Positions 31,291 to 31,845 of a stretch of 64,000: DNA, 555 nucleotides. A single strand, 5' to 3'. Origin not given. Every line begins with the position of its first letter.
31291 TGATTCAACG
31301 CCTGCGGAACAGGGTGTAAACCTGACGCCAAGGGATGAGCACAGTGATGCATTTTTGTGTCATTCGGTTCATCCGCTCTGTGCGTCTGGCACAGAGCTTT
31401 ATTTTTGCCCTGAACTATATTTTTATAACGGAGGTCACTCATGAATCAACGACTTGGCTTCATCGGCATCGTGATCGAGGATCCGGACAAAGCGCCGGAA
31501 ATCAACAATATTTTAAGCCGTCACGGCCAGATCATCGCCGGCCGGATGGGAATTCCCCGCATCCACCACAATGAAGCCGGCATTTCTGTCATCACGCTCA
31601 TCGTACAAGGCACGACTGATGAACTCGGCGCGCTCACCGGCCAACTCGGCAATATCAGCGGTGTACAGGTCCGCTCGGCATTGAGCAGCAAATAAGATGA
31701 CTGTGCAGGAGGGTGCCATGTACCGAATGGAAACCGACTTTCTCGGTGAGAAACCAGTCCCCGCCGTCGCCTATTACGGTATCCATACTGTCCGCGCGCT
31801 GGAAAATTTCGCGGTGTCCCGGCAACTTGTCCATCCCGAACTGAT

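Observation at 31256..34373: hydF with a TM1266-like regulator and aspartase-like lyase behind a leader terminator, hydE/hydG absent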

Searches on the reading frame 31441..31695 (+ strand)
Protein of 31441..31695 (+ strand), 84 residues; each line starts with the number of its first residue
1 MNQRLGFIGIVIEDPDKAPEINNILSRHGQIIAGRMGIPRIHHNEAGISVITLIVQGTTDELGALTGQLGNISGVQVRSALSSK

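Call 6: search_protein_families(library=pfam, proteins=[window:31441-31695:+])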
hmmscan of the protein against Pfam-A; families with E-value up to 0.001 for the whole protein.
window:31441-31695:+ (84 aa): 1 family
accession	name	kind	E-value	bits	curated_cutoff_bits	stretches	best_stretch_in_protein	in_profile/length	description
PF21699.3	TM1266-like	-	4.1e-26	91.2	27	1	4-79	1-74/74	Iron-only hydrogenase system regulator, putative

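Call 7: search_protein_families(library=ncbifam, proteins=[window:31441-31695:+])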
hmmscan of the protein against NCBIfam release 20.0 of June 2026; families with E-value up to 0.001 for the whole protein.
window:31441-31695:+ (84 aa): 2 families
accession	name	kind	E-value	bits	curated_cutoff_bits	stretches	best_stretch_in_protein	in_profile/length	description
TIGR03959.1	hyd_TM1266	equivalog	1.4e-27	95.3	60.8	1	4-81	1-75/76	TM1266 family iron-only hydrogenase system putative regulator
NF052672.1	CPF_0552_fam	subfamily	4.4e-07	29.6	85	1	15-79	12-77/80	CPF_0552 family protein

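Call 13: find_encoding_contigs(protein=window:31441-31695:+, flank=10000, max_places=10)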
Protein window:31441-31695:+ (84 aa): 2 contigs read that carry it; 2 places shown.
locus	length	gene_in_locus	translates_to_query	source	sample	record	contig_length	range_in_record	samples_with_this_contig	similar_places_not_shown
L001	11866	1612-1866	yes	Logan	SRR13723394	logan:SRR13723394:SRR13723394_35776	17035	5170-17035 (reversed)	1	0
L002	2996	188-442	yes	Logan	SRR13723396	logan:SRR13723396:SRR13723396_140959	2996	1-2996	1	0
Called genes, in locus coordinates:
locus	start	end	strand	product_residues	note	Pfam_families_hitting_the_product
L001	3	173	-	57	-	?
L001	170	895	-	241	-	PF00535:Glycos_transf_2, PF13641:Glyco_tranf_2_3 (weak)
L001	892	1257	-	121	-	PF04138:GtrA_DPMS_TM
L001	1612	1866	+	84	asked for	PF21699:TM1266-like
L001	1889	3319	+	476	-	PF00206:Lyase_1, PF10415:FumaraseC_C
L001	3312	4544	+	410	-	PF00350:Dynamin_N (faint), PF01926:MMR_HSR1, PF02421:FeoB_N (weak), PF03193:RsgA_GTPase (faint), PF00009:GTP_EFTU, PF18128:HydF_dimer, PF18133:HydF_tetramer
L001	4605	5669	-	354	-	PF00072:Response_reg, PF13487:HD_5, PF01966:HD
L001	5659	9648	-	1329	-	PF00497:SBP_bac_3, PF00989:PAS, PF00989:PAS, PF08448:PAS_4, PF13426:PAS_9, PF00512:HisKA, PF02518:HATPase_c, PF00072:Response_reg, +4 more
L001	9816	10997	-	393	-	PF13458:Peripla_BP_6, PF13433:Peripla_BP_5, PF01094:ANF_receptor, PF13433:Peripla_BP_5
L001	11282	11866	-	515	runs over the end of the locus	PF00171:Aldedh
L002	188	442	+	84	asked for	PF21699:TM1266-like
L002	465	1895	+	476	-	PF00206:Lyase_1, PF10415:FumaraseC_C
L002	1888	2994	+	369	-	?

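Call 39: find_related_loci(query=A3, collection=metagenome_contigs, flank=5000)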
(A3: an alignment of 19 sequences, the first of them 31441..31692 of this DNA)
Query A3 (84 aa) in metagenome_contigs; peptide patterns used: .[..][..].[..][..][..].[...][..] (x = any residue, [..] = any of these).
600 stretches matched a pattern (row limit reached: there are more); 456 encode a relative of the query (tblastn E <= 1e-3); the best 80 are kept; 80 distinct loci.
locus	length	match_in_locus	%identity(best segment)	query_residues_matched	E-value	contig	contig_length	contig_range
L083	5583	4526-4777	90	1-84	8e-47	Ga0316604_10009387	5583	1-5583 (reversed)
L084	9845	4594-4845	90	1-84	3e-46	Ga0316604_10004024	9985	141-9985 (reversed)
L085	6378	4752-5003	82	1-84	2e-42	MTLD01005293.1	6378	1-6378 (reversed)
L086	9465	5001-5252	81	1-84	5e-42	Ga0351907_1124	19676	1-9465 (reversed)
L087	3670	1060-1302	60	1-84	7e-29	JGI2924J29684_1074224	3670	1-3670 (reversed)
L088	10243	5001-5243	58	1-84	5e-28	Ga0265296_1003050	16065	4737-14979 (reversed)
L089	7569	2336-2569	58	3-83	9e-28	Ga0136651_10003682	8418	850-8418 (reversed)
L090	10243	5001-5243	58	1-84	1e-27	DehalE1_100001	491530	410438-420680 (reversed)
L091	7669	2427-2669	54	1-84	4e-27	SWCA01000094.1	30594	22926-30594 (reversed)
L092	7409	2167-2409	57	1-84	4e-27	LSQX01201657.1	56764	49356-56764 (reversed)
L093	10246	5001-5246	51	3-84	1e-26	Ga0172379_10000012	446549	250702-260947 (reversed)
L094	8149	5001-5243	56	1-84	2e-26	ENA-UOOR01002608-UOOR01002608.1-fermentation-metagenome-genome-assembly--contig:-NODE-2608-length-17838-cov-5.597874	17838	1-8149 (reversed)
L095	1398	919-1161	55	1-84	1e-26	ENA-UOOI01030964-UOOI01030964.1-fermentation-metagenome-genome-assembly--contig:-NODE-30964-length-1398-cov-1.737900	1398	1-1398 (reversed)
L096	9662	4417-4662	56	1-84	2e-26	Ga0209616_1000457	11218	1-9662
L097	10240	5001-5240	59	1-82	2e-26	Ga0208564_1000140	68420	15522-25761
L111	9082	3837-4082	54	1-84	2e-25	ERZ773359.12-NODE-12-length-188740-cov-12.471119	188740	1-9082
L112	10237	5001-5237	55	1-82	2e-25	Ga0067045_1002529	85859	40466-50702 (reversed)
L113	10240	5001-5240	51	1-82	4e-25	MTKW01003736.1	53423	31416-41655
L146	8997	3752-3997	55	1-84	3e-24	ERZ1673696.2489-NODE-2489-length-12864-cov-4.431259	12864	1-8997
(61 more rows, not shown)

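Call 45: search_solved_structures(query=A3, max_evalue=1, show_alignments=2)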
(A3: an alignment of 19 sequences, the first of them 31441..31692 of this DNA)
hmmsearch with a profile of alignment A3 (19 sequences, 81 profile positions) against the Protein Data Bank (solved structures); distinct sequences matched with E-value up to 1: 4.
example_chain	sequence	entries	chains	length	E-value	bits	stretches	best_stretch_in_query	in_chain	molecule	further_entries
2nzc_A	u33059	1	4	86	3.5e-22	81.4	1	1-77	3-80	Hypothetical protein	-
2bj1_A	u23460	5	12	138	0.43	13.8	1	6-73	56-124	NICKEL RESPONSIVE REGULATOR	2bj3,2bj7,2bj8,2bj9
5zxu_A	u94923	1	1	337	0.51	13.6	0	49-74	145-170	NADP-dependent oxidoreductase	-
5zxn_A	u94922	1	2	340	0.51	13.6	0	49-74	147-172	NADP-dependent oxidoreductase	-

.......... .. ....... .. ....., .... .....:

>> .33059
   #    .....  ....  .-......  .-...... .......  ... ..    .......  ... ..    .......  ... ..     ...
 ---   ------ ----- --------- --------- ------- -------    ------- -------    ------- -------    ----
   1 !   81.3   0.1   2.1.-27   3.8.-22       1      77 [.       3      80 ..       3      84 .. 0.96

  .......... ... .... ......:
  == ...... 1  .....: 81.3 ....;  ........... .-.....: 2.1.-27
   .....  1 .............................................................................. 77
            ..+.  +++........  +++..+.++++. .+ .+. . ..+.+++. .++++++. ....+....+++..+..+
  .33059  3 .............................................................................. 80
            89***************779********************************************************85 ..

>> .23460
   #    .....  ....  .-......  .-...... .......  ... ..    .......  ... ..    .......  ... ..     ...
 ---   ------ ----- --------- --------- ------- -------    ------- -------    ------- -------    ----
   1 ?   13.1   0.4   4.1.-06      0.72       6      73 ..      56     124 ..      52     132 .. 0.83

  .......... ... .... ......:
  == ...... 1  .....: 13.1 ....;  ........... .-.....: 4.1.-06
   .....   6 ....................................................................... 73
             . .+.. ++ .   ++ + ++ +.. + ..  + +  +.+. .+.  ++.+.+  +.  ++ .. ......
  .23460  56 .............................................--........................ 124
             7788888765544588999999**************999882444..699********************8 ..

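Call 58: search_protein_families(library=pfam, proteins=[L094:5262-6302:+, L094:6277-7026:+, L094:7004-7684:+, L112:5290-5781:+, L112:6414-7421:+, L113:5286-5783:+, L146:4021-5031:+, L111:4113-4649:+, L112:4177-4797:+], max_evalue=0.01)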
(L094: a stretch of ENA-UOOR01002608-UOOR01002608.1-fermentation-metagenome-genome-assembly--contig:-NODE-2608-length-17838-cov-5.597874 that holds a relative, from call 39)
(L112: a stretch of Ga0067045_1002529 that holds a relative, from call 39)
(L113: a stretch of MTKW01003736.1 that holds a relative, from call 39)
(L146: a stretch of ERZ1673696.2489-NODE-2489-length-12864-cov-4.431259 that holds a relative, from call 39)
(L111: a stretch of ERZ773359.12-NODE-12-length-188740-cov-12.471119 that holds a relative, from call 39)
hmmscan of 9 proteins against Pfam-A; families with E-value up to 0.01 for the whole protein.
L094:5262-6302:+ (346 aa): 5 families
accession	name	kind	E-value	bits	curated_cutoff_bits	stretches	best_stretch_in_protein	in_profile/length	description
PF09084.16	NMT1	-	9.3e-10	39.2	20.5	1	127-281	69-216/216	NMT1/THI5 like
PF02621.19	VitK2_biosynth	-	2.9e-08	33.9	26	1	82-324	22-249/252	Menaquinone biosynthesis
PF13379.11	NMT1_2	-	2.8e-06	27.8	24.7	1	49-279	2-242/252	NMT1-like family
PF12974.12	Phosphonate-bd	-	3.8e-06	26.9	27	1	81-265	28-214/242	ABC transporter, phosphonate, periplasmic substrate-binding protein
PF04069.17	OpuAC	-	0.00062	19.9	21.2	1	63-273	10-228/257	Substrate binding domain of ABC-type glycine betaine transport system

L094:6277-7026:+ (249 aa): 1 family
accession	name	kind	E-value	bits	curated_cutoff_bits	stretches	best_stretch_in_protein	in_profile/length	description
PF00528.27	BPD_transp_1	-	5.4e-15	56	26.4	1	77-237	1-173/184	Binding-protein-dependent transport system inner membrane component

L094:7004-7684:+ (226 aa): 9 families
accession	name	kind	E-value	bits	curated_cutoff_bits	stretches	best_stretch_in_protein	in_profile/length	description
PF00005.33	ABC_tran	-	4.9e-23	82.7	25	1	22-154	1-136/137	ABC transporter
PF13304.12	AAA_21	-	4.8e-06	27.3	27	0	128-186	239-299/304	AAA domain, putative AbiEii toxin, Type IV TA system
PF13175.12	AAA_15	-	4.7e-05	23.6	32.1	1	22-167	14-128/374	AAA ATPase domain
PF13401.12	AAA_22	-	7.9e-05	23.4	27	1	32-176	5-114/130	AAA domain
PF13476.12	AAA_23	-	0.00026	22.1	27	1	23-49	11-36/201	AAA domain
PF13479.12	AAA_24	-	0.00065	20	27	0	35-58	5-28/195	AAA domain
PF00004.35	AAA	-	0.00078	20.3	21.2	1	36-58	2-24/131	ATPase family associated with various cellular activities (AAA)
PF03193.22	RsgA_GTPase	-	0.0016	18.7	30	1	28-51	103-125/174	RsgA GTPase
PF02463.25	SMC_N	-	0.0045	16.9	40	0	112-195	122-207/220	RecF/RecN/SMC N terminal domain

L112:5290-5781:+ (163 aa): 1 family
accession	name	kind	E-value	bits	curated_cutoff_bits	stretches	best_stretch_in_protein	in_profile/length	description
PF12822.12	ECF_trnsprt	-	7.2e-08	33.1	30.7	1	7-157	1-168/169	ECF transporter, substrate-specific component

L112:6414-7421:+ (335 aa): 8 families
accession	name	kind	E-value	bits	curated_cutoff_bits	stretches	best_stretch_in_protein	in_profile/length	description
PF00535.33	Glycos_transf_2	-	2e-17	64.1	23.3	1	10-118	7-121/168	Glycosyl transferase family 2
PF13704.12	Glyco_tranf_2_4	-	1.6e-06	29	27.5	1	10-90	1-88/98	Glycosyl transferase family 2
PF07719.23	TPR_2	-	3.8e-05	23.9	27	1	198-227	2-31/34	Tetratricopeptide repeat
PF13428.12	TPR_14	-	0.00015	22.6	23.5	0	199-227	3-31/44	Tetratricopeptide repeat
PF00515.34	TPR_1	-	0.00083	19.5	27.8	1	198-227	2-31/34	Tetratricopeptide repeat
PF13424.12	TPR_12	-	0.0031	18.1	30.1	0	190-225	36-73/77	Tetratricopeptide repeat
PF13432.12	TPR_16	-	0.0033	18.3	32.7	0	187-217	21-51/65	Tetratricopeptide repeat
PF13431.12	TPR_17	-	0.0095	16.6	24.4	0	189-217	5-33/34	Tetratricopeptide repeat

L113:5286-5783:+ (165 aa): 1 family
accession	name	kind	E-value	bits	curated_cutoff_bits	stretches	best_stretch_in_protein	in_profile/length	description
PF12822.12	ECF_trnsprt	-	2.2e-10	41.3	30.7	1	8-156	3-168/169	ECF transporter, substrate-specific component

L146:4021-5031:+ (336 aa): 5 families
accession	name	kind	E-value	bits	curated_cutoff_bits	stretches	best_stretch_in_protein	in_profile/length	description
PF02621.19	VitK2_biosynth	-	3.6e-10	40.2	26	1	81-286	29-224/252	Menaquinone biosynthesis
PF09084.16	NMT1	-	9.8e-09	35.9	20.5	1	123-271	73-216/216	NMT1/THI5 like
PF13379.11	NMT1_2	-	2.2e-08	34.7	24.7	1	87-274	49-247/252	NMT1-like family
PF12974.12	Phosphonate-bd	-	1.2e-05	25.3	27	1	77-206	31-172/242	ABC transporter, phosphonate, periplasmic substrate-binding protein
PF12916.12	DUF3834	-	0.00066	19.4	22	0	247-291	151-196/202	Protein of unknown function (DUF3834)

L111:4113-4649:+ (178 aa): 1 family
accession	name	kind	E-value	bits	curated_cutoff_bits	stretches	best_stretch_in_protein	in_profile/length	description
PF12822.12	ECF_trnsprt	-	7.4e-15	55.8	30.7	1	7-169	2-168/169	ECF transporter, substrate-specific component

L112:4177-4797:+ (206 aa): 1 family
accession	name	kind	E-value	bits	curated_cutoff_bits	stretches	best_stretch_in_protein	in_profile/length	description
PF02659.21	Mntp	-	1.4e-10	41.6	24.4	2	4-81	77-152/152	Putative manganese efflux pump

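Call 59: search_protein_families(library=ncbifam, proteins=[L112:5290-5781:+, L113:5286-5783:+, L111:4113-4649:+, L094:5262-6302:+, L146:4021-5031:+, L090:5255-6292:+], max_evalue=0.01)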
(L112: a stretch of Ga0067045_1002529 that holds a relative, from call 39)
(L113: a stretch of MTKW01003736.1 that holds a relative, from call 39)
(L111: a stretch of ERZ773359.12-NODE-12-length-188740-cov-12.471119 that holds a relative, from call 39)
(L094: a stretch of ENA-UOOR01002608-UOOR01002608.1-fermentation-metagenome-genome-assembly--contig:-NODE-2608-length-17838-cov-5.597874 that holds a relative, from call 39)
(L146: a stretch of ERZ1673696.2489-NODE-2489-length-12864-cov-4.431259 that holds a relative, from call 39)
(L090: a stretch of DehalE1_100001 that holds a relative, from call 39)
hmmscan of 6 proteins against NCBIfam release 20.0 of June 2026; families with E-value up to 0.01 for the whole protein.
L112:5290-5781:+ (163 aa): 0 families

L113:5286-5783:+ (165 aa): 0 families

L111:4113-4649:+ (178 aa): 0 families

L094:5262-6302:+ (346 aa): 5 families
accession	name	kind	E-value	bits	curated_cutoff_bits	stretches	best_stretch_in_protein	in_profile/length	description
TIGR01728.1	SsuA_fam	subfamily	8.7e-16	58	163.5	1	82-298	30-240/290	aliphatic sulfonate ABC transporter substrate-binding protein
TIGR01729.1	taurine_ABC_bnd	equivalog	2.9e-05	23.6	304.25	1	72-278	17-217/300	taurine ABC transporter substrate-binding protein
NF040735.1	SBP_SaoX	equivalog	5.8e-05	22.3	300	1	124-287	70-231/330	ABC transporter substrate-binding subunit SaoX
TIGR01098.1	3A0109s03R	subfamily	0.0026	17.3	112.05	0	141-207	129-200/253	phosphate/phosphite/phosphonate ABC transporter substrate-binding protein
TIGR02898.1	spore_YhcN_YlaJ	subfamily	0.0064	16.8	99.75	0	7-58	2-56/158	YhcN/YlaJ family sporulation lipoprotein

L146:4021-5031:+ (336 aa): 2 families
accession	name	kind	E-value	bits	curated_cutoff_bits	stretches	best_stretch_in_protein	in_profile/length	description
TIGR01728.1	SsuA_fam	subfamily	1.7e-16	60.3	163.5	1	72-289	24-241/290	aliphatic sulfonate ABC transporter substrate-binding protein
NF040735.1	SBP_SaoX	equivalog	3.1e-09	36.4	300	1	84-281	40-235/330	ABC transporter substrate-binding subunit SaoX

L090:5255-6292:+ (345 aa): 2 families
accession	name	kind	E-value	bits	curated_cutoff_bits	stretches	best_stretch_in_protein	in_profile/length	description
TIGR01728.1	SsuA_fam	subfamily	5.8e-14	52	163.5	1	111-297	59-240/290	aliphatic sulfonate ABC transporter substrate-binding protein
TIGR01729.1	taurine_ABC_bnd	equivalog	0.0039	16.7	304.25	1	71-277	17-217/300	taurine ABC transporter substrate-binding protein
